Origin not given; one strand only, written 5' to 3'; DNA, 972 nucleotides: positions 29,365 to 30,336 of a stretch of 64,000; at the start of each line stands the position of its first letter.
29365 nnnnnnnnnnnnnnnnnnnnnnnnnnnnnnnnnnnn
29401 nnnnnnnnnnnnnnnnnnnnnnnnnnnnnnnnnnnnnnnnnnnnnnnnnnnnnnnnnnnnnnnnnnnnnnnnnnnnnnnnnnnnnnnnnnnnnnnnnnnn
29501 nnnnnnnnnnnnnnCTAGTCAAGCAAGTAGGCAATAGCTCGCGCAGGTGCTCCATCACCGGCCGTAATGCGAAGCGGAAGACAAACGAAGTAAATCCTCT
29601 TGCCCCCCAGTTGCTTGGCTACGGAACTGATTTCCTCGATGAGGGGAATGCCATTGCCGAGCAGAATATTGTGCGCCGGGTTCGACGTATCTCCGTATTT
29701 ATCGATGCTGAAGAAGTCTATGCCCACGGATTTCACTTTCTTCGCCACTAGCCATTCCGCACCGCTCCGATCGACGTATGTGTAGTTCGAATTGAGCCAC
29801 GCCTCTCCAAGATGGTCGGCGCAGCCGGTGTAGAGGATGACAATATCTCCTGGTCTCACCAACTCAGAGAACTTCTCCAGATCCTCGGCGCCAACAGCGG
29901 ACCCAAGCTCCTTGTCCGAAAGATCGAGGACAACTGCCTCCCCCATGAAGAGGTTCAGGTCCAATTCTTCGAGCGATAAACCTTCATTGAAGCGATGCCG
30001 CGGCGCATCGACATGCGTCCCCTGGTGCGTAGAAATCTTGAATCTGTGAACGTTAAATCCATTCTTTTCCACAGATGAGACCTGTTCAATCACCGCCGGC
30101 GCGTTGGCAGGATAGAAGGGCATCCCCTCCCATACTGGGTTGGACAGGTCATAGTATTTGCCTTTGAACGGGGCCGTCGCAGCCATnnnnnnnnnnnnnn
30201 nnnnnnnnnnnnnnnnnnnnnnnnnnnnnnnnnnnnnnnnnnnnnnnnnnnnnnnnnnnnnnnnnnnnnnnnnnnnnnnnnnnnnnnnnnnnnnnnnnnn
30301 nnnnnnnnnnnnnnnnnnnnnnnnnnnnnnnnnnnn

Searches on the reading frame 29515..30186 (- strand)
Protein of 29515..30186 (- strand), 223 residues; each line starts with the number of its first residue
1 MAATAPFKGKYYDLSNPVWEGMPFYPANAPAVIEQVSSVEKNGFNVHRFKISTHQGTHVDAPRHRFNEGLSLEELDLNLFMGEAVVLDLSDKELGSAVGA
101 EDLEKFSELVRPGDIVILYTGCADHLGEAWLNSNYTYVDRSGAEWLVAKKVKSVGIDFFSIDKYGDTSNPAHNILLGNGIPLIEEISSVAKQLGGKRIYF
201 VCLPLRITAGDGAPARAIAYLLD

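Call 30: search_protein_families(library=pfam, proteins=[window:29515-30186:-], max_evalue=0.0001)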
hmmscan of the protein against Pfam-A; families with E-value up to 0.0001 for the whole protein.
window:29515-30186:- (223 aa): 1 family
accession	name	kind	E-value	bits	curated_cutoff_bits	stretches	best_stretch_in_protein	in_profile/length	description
PF04199.19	Cyclase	-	2.3e-29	102.9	23.1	1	12-163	1-142/142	Putative cyclase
